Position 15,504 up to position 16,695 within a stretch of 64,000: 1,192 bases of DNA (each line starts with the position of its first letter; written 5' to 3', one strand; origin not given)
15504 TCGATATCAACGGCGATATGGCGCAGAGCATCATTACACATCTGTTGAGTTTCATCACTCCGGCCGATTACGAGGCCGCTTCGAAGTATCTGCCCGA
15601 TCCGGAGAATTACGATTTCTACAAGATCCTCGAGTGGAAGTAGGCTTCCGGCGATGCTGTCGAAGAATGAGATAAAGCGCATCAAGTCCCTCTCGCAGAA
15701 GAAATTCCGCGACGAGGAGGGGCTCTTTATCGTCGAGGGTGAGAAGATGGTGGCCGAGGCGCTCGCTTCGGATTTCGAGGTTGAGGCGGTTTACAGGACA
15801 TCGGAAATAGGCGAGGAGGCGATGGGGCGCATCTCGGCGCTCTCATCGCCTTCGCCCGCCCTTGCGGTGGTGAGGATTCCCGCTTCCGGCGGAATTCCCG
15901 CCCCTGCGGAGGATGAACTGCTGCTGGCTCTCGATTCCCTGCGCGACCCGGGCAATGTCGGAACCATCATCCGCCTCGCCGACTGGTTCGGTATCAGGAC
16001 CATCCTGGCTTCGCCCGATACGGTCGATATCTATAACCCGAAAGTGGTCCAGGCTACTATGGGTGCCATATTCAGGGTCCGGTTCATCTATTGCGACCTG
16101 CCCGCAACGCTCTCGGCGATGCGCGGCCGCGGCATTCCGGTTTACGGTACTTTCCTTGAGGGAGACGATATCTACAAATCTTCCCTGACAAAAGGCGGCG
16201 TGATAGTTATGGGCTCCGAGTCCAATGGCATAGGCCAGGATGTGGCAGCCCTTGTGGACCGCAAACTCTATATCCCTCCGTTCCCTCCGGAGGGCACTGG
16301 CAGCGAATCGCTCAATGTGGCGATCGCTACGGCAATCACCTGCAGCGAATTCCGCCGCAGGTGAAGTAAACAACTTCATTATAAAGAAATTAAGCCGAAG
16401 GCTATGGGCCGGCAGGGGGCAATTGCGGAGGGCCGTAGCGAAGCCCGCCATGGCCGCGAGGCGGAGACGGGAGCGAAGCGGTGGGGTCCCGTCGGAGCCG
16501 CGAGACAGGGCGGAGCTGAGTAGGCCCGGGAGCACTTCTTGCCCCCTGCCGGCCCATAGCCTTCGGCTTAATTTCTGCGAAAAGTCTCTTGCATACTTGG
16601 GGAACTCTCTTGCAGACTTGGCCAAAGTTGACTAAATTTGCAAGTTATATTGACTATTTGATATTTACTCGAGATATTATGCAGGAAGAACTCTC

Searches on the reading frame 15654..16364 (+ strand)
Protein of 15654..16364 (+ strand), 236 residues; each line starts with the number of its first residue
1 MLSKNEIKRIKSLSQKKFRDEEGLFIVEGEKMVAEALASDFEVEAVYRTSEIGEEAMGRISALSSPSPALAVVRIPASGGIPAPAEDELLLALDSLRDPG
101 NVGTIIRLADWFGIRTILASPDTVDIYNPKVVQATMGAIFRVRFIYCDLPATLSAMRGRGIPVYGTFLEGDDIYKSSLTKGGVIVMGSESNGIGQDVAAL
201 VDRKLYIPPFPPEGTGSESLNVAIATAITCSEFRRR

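Call 20: find_encoding_contigs(protein=window:15654-16364:+, flank=3000, max_places=10)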
Protein window:15654-16364:+ (236 aa): 13 contigs read that carry it; 7 places shown.
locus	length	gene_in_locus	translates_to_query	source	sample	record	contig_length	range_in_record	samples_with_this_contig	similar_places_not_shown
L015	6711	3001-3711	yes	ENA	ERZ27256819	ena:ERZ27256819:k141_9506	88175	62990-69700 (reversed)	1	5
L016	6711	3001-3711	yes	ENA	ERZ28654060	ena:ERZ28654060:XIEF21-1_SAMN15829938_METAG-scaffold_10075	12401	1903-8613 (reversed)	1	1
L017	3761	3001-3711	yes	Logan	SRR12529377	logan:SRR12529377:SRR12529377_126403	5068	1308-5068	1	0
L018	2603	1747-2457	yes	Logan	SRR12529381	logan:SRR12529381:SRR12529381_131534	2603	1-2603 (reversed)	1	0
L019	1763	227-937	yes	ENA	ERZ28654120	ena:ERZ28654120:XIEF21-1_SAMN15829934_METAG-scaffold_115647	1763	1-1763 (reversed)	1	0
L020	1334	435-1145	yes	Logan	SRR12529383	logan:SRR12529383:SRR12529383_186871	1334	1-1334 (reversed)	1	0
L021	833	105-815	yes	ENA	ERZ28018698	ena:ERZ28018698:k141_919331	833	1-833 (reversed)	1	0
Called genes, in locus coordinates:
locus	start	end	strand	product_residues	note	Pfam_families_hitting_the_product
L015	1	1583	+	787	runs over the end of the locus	-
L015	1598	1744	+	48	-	-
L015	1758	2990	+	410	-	PF00365:PFK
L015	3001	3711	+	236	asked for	PF22435:MRM3-like_sub_bind, PF00588:SpoU_methylase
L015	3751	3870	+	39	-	-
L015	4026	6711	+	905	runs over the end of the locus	PF00133:tRNA-synt_1, PF09334:tRNA-synt_1g (weak), PF13603:tRNA-synt_1_2 (weak), PF08264:Anticodon_1, PF10458:Val_tRNA-synt_C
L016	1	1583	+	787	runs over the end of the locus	-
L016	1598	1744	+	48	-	-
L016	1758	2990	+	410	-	PF00365:PFK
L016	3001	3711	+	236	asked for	PF22435:MRM3-like_sub_bind, PF00588:SpoU_methylase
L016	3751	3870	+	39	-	-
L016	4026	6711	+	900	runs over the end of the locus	-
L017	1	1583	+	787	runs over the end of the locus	-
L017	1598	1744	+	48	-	-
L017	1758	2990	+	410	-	PF00365:PFK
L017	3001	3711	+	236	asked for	PF22435:MRM3-like_sub_bind, PF00588:SpoU_methylase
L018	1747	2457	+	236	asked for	PF22435:MRM3-like_sub_bind, PF00588:SpoU_methylase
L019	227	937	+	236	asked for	PF22435:MRM3-like_sub_bind, PF00588:SpoU_methylase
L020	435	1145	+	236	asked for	PF22435:MRM3-like_sub_bind, PF00588:SpoU_methylase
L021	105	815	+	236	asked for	PF22435:MRM3-like_sub_bind, PF00588:SpoU_methylase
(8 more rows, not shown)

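Call 32: find_homologous_proteins(query=window:15654-16364:+, max_evalue=1e-40)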
Query window:15654-16364:+ (236 aa): 7964 proteins with E <= 1e-40 among 8000 candidates; the best 120 are listed.
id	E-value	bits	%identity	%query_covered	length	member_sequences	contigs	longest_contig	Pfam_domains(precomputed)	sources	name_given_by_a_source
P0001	3.8e-145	499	98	100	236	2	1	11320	PF22435.2,PF00588.25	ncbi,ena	-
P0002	5.4e-145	499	98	100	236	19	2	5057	PF22435.2,PF00588.25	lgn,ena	-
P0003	7.4e-135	466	92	100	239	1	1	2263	PF22435.2,PF00588.25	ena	-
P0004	9.6e-125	433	83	100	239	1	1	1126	PF22435.2,PF00588.25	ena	-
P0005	1.1e-123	429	83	100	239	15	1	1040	PF22435.2,PF00588.25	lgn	-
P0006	1.3e-115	403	82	100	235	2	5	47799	PF22435.2,PF00588.25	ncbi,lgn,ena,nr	ncbi:MAG: RNA methyltransferase [Bacteroidales bacterium]|nr:RNA methyltransferase [Bacteroidales ba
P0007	6.7e-113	394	79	100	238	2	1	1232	PF22435.2,PF00588.25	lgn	-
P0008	1.3e-112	393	78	100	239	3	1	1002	PF22435.2,PF00588.25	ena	-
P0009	2.5e-112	392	80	100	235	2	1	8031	PF22435.2,PF00588.25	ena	-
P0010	1.6e-111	389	76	100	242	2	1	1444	PF22435.2,PF00588.25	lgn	-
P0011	1.7e-111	389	78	100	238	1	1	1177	PF22435.2,PF00588.25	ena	-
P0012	1.4e-110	386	77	100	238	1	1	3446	PF22435.2,PF00588.25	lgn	-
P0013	4.6e-109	381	76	100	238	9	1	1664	PF22435.2,PF00588.25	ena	-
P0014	6.3e-107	374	75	100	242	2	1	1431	PF22435.2,PF00588.25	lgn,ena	-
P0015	3.4e-100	352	75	95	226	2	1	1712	PF22435.2,PF00588.25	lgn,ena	-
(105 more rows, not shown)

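Call 33: find_encoding_contigs(protein=P0001, flank=3000, max_places=4)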
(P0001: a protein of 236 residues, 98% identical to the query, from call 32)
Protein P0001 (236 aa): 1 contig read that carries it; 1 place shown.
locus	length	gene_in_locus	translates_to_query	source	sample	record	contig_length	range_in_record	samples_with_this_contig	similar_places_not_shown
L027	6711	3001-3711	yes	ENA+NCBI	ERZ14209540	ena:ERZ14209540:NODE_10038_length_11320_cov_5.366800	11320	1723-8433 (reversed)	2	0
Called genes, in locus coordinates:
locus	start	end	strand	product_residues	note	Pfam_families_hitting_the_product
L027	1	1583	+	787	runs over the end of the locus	-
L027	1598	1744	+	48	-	-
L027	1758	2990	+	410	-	PF00365:PFK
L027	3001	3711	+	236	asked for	PF22435:MRM3-like_sub_bind, PF00588:SpoU_methylase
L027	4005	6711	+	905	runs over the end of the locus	PF00133:tRNA-synt_1, PF09334:tRNA-synt_1g (weak), PF13603:tRNA-synt_1_2 (weak), PF08264:Anticodon_1, PF10458:Val_tRNA-synt_C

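Call 34: find_encoding_contigs(protein=P0003, flank=3000, max_places=4)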
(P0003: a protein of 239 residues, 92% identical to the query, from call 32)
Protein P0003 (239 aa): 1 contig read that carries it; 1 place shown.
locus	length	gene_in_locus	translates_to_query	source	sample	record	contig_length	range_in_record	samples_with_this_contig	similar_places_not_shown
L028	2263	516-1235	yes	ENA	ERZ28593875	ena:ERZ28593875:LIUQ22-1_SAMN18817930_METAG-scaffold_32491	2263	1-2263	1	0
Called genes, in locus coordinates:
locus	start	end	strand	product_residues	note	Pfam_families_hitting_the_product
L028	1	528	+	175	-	?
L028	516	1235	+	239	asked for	PF22435:MRM3-like_sub_bind, PF00588:SpoU_methylase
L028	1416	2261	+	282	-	?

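Call 35: find_encoding_contigs(protein=P0006, flank=10000, max_places=4)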
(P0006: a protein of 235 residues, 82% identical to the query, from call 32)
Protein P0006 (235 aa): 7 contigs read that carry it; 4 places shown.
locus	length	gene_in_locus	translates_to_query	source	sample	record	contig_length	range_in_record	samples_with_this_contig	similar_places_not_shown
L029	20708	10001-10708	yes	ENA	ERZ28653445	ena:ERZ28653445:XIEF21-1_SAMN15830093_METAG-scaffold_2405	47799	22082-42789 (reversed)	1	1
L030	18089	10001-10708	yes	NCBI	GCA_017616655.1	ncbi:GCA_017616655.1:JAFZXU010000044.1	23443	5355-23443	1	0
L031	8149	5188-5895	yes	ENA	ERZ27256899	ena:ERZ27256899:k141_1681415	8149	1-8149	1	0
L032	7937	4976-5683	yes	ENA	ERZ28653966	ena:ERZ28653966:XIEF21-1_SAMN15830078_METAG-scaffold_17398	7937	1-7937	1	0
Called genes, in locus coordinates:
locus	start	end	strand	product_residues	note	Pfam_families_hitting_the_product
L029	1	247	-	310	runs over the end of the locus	PF00892:EamA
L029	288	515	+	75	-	PF09413:DUF2007 (weak)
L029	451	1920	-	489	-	PF03553:Na_H_antiporter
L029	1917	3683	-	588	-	PF22673:MCP-like_PDC_1, PF02743:dCache_1, PF07228:SpoIIE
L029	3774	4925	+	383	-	-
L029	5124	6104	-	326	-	PF00365:PFK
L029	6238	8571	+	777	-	-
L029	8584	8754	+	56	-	-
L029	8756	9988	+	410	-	PF00365:PFK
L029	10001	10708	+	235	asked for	PF22435:MRM3-like_sub_bind, PF00588:SpoU_methylase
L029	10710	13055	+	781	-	PF17678:Glyco_hydro_92N, PF07971:Glyco_hydro_92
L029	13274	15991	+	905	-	PF00133:tRNA-synt_1, PF09334:tRNA-synt_1g (weak), PF13603:tRNA-synt_1_2 (weak), PF08264:Anticodon_1, PF10458:Val_tRNA-synt_C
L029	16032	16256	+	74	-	PF02416:TatA_B_E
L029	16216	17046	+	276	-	PF00902:TatC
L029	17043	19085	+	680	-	PF00005:ABC_tran, PF02463:SMC_N (faint), PF13555:AAA_29 (faint), PF13304:AAA_21 (faint), PF12848:ABC_tran_Xtn, PF00005:ABC_tran, PF16326:ABC_tran_CTD (weak)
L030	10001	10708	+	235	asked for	PF22435:MRM3-like_sub_bind, PF00588:SpoU_methylase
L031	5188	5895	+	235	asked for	PF22435:MRM3-like_sub_bind, PF00588:SpoU_methylase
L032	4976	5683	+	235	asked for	PF22435:MRM3-like_sub_bind, PF00588:SpoU_methylase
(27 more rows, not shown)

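Call 36: find_encoding_contigs(protein=P0009, flank=5000, max_places=4)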
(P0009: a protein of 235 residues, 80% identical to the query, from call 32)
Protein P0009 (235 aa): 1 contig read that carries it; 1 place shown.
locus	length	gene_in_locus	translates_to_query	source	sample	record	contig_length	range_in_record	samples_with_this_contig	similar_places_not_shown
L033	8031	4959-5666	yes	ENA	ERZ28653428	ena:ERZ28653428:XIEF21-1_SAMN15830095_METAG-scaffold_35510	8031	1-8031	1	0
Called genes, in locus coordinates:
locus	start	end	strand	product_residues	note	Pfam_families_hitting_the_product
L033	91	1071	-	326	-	PF00365:PFK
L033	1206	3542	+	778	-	-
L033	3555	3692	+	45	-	-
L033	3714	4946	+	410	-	PF00365:PFK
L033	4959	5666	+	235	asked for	PF22435:MRM3-like_sub_bind, PF00588:SpoU_methylase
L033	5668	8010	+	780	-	PF17678:Glyco_hydro_92N, PF07971:Glyco_hydro_92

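Call 78: find_encoding_contigs(protein=P0002, flank=1500, max_places=6)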
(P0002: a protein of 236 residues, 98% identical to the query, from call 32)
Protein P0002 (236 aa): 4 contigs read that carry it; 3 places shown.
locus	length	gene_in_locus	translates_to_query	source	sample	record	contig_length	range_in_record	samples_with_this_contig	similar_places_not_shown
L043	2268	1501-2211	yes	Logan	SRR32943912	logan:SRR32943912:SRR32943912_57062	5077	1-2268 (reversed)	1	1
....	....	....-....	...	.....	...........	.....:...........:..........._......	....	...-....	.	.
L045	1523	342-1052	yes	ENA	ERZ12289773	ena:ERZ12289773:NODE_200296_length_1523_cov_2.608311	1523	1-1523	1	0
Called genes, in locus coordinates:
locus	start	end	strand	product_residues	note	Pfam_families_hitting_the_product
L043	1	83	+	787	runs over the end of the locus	-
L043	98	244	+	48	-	-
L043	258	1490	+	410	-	PF00365:PFK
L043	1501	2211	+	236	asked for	PF22435:MRM3-like_sub_bind, PF00588:SpoU_methylase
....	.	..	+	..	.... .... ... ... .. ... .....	?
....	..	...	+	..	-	-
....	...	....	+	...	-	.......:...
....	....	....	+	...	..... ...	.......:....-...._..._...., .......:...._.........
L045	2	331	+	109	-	?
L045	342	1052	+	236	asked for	PF22435:MRM3-like_sub_bind, PF00588:SpoU_methylase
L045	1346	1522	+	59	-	?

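Call 79: find_encoding_contigs(protein=P0004, flank=1500, max_places=4)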
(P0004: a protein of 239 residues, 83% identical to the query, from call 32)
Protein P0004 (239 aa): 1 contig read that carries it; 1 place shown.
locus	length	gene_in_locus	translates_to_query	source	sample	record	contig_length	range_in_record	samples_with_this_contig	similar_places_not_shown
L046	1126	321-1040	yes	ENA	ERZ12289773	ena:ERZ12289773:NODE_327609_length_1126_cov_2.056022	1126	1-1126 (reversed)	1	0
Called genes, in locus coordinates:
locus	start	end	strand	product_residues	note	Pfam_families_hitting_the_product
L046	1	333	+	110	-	?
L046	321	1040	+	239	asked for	PF22435:MRM3-like_sub_bind, PF00588:SpoU_methylase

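Call 80: find_encoding_contigs(protein=P0012, flank=2500, max_places=4)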
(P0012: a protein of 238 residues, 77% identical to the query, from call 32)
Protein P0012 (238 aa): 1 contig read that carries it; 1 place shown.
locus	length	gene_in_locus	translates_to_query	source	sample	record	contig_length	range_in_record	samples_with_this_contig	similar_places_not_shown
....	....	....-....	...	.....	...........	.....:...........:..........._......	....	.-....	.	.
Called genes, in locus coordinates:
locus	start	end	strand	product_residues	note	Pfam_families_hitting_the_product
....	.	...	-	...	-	?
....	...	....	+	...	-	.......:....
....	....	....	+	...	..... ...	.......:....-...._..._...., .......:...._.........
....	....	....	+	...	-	?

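Call 84: find_encoding_contigs(protein=P0013, flank=1500, max_places=4)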
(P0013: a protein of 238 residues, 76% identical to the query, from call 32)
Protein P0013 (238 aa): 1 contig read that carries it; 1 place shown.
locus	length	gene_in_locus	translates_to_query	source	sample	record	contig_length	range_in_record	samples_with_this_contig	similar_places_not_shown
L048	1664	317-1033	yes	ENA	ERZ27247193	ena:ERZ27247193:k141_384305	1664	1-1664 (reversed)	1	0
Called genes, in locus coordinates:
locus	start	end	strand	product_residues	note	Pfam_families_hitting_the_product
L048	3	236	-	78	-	?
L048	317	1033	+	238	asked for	PF22435:MRM3-like_sub_bind, PF00588:SpoU_methylase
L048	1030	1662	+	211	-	?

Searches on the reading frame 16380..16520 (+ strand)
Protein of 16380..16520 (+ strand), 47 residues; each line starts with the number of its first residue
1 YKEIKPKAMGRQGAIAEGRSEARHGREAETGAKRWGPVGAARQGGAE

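Call 48: find_homologous_proteins(query=A5, max_evalue=10)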
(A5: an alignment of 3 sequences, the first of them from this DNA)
Query A5 (3 sequences) (47 aa, profile of the alignment): 2 proteins with E <= 10 among 128 candidates.
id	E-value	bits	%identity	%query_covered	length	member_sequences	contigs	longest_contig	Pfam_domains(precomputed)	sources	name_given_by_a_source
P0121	6.3e-17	79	100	83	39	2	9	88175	-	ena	-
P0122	7.6e-10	56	50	72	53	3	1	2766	-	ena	-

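Call 50: find_encoding_contigs(protein=P0122, flank=3000, max_places=6)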
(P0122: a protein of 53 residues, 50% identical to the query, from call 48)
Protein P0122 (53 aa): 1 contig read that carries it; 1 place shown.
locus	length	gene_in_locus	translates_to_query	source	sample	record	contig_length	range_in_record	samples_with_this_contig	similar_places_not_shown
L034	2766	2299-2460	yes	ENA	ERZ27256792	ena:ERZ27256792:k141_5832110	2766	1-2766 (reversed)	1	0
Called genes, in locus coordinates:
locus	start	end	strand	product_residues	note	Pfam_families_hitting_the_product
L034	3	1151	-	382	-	PF00579:tRNA-synt_1b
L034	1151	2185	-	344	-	PF00154:RecA_N, PF06745:ATPase (faint), PF08423:Rad51 (weak), PF27531:MT3502_N (weak), PF21096:RecA_C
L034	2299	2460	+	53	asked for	-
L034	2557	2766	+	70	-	?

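Call 101: search_protein_representatives(alignment_id=A11)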
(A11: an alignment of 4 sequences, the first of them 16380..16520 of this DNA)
Query: 4 sequences, 50 profile positions. Proteins with E-value up to 0.001 (for the whole library): 4; up to 1e-10: 3; up to 1e-30: 0. The best 4 are listed.
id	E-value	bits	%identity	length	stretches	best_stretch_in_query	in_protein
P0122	2.3e-21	91.5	-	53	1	1-50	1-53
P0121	1.4e-17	79.4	-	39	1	12-50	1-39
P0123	1.6e-11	60.1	-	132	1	11-50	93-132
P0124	3.0e-07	46.4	-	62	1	10-40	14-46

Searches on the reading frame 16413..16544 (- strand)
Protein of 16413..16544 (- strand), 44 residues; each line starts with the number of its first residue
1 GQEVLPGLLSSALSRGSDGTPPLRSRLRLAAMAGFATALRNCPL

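Call 69: find_homologous_proteins(query=A9, max_evalue=10)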
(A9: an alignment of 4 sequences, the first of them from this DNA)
Query A9 (4 sequences): 6 candidates shared short words with the query, none scored E <= 10.
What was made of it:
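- Tried and rejected: The minus-strand frame found nothing (call 69).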

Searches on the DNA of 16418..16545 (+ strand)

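Call 55: build_rna_model(alignment_id=A6)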
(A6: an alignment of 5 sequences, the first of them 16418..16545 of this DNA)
Model R1 built from alignment A6 (5 sequences, 132 columns); structure: RNAalifold consensus.
model positions 129; base pairs 32; branch points 0; effective number of sequences 1.15; information 0.589 bits per position. Calibrated on 0.2 Mb of random sequence (short: E-values are rough).
structure used (alignment columns):
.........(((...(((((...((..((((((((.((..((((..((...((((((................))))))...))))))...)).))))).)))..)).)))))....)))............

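Call 56: search_with_rna_model(model_id=R1, sources=[window, L015, L023, L024, L025, L026, L022, L027, L028, L029, L030, L031, L032, L033, L034], max_evalue=10)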
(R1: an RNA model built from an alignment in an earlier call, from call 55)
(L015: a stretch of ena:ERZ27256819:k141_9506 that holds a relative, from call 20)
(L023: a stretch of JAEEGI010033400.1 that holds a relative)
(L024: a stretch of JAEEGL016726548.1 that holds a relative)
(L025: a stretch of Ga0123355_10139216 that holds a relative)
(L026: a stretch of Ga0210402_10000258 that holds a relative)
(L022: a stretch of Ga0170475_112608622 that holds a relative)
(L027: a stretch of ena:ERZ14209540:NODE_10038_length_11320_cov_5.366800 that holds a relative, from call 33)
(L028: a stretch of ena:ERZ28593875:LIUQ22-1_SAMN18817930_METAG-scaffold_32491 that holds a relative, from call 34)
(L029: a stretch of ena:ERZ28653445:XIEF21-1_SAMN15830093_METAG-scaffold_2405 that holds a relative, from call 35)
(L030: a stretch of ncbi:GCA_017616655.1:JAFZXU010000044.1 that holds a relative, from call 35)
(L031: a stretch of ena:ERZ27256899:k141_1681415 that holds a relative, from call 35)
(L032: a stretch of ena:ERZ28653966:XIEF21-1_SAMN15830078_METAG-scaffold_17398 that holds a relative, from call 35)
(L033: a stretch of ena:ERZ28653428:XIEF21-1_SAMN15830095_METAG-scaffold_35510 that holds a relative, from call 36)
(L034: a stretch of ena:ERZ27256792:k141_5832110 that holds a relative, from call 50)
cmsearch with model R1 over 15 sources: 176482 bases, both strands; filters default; matches with E-value up to 10: 10.
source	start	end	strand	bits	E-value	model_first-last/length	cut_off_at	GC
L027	3763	3891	-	145.1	4.7e-38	1-129/129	no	0.73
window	53117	53245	+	145.1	5e-38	1-129/129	no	0.7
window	16417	16545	+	143.9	1e-37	1-129/129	no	0.73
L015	3764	3892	+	143.9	1e-37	1-129/129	no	0.73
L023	3581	3709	+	121.5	1.9e-31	1-129/129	no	0.67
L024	8927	9055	-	121.5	1.9e-31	1-129/129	no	0.67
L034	2354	2482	+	111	1.7e-28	1-129/129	no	0.7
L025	1658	1710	+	21.6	0.0017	1-129/129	no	0.57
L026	5487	5589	-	17.1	0.031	1-129/129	no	0.7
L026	5918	5973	+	10.7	1.9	1-129/129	no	0.64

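Call 58: search_with_rna_model(model_id=R1, sources=[L035, L036, L037, L038, L039, L040, L041, L042, L016, L019, L020, L018], max_evalue=0.01)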
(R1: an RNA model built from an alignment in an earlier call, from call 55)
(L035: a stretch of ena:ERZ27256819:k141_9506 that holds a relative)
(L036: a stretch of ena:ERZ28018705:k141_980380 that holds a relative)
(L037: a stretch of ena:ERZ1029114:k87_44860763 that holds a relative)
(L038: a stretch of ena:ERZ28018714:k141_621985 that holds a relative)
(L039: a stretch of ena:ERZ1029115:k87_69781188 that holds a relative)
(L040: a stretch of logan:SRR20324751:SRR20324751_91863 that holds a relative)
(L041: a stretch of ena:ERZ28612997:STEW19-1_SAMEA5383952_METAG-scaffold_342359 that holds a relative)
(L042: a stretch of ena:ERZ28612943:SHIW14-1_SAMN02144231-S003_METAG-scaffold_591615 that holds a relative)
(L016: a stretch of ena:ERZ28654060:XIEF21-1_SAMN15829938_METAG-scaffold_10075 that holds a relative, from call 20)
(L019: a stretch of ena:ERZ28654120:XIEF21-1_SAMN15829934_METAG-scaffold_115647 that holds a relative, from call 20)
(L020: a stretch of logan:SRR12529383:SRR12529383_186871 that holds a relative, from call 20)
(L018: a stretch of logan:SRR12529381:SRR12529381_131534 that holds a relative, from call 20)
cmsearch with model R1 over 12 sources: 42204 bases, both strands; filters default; matches with E-value up to 0.01: 10.
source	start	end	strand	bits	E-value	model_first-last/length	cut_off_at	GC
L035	2262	2390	-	145.1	1.2e-38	1-129/129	no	0.7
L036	2262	2390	-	145.1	1.2e-38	1-129/129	no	0.7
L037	1579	1707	+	144.5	1.7e-38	1-129/129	no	0.71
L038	517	645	-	144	2.4e-38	1-129/129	no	0.7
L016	3764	3892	+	143.9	2.5e-38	1-129/129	no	0.73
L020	1198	1326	+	143.9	2.5e-38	1-129/129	no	0.73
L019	990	1118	+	141.4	1.2e-37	1-129/129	no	0.72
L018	2510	2603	+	91.7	1e-23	1-94/129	3'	0.74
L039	1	63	+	57.6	3.4e-14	67-129/129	5'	0.71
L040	1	39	+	33.2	2.3e-07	91-129/129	5'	0.64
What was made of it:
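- Tried and rejected: No further copy in the window or in 26 loci (calls 55, 56, 58).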

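Call 70: search_with_rna_model(model_id=R1, sources=[window, L019, L023, L027, L034, L037, L038], max_evalue=1e-10, make_alignment=true)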
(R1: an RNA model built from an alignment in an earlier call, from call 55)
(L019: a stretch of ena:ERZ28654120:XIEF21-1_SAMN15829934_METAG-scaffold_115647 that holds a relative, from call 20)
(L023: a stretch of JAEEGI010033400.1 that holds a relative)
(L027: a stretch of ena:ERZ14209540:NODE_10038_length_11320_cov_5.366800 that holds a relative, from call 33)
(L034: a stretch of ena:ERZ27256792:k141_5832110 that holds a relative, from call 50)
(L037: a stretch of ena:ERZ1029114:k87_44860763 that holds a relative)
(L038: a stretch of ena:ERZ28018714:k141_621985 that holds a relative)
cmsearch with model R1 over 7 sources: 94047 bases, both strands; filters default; matches with E-value up to 1e-10: 8.
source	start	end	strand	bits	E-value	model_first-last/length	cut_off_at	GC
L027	3763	3891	-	145.1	2.5e-38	1-129/129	no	0.73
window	53117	53245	+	145.1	2.6e-38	1-129/129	no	0.7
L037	1579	1707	+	144.5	3.8e-38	1-129/129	no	0.71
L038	517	645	-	144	5.2e-38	1-129/129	no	0.7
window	16417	16545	+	143.9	5.5e-38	1-129/129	no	0.73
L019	990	1118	+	141.4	2.7e-37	1-129/129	no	0.72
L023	3581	3709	+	121.5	1e-31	1-129/129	no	0.67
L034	2354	2482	+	111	8.8e-29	1-129/129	no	0.7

Alignment A10: 8 matches aligned to the model, 129 columns, each read 5' to 3' on its own strand. Consensus structure (alignment columns), stored with it:
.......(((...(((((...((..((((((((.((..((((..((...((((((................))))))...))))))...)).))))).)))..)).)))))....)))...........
